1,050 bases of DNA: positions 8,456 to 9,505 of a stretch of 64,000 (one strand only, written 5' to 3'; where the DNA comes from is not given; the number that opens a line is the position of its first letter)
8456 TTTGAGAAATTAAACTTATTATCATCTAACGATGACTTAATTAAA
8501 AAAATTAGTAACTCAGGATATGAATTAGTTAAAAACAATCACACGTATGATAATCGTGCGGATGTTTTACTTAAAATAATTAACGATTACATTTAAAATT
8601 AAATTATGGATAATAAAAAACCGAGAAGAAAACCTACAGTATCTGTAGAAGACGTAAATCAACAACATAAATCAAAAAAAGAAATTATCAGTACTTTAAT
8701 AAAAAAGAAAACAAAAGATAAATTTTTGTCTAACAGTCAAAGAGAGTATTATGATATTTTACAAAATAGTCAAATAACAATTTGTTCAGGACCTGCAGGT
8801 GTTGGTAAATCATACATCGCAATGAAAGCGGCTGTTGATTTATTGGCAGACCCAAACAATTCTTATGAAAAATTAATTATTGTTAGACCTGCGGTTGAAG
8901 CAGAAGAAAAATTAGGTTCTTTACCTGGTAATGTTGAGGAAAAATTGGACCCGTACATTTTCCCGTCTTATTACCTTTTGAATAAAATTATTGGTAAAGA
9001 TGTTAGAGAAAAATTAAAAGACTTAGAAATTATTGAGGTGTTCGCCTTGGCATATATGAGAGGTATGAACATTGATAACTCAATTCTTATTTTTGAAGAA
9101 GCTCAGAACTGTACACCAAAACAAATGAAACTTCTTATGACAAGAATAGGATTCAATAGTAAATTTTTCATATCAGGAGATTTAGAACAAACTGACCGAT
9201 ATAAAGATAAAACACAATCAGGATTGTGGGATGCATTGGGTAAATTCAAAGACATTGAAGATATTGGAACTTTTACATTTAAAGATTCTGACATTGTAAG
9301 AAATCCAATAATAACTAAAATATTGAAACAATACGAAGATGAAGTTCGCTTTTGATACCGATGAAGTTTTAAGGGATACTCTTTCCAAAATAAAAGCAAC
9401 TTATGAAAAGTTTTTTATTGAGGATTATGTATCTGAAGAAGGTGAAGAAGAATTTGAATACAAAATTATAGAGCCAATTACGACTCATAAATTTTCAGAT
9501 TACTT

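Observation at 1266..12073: About 10 kb sugar-modification cluster (at least five glycosyltransferases, two or three SAM methyltransferases, a kinase-fold protein) flanked by dUTPase/HAD phosphatase and PhoH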

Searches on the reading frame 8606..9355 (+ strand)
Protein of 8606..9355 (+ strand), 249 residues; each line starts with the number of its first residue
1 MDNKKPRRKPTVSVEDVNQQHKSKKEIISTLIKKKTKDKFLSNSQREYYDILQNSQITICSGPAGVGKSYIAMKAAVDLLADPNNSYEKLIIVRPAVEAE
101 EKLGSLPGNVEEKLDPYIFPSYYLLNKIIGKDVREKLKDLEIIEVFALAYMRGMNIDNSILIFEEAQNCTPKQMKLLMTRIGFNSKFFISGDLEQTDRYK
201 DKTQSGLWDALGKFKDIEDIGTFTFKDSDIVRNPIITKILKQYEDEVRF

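Call 4: search_protein_families(library=pfam, proteins=[window:8606-9355:+], max_evalue=0.01)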
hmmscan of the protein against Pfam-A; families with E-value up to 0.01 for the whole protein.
window:8606-9355:+ (249 aa): 6 families
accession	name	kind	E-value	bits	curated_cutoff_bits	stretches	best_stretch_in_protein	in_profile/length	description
PF02562.22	PhoH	-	2.8e-62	210.3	27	1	42-244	6-205/205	PhoH-like protein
PF20720.3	nSTAND3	-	0.00029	21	27.2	1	45-87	7-46/155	Novel STAND NTPase 3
PF13604.12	AAA_30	-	0.00045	20.5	27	1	41-195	2-127/191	AAA domain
PF13245.12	AAA_19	-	0.0022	18.6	25.1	1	52-196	8-129/134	AAA domain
PF13401.12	AAA_22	-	0.0035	18.1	27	0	54-178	4-105/130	AAA domain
PF00270.35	DEAD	-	0.0096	16.1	26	0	44-97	3-55/167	DEAD/DEAH box helicase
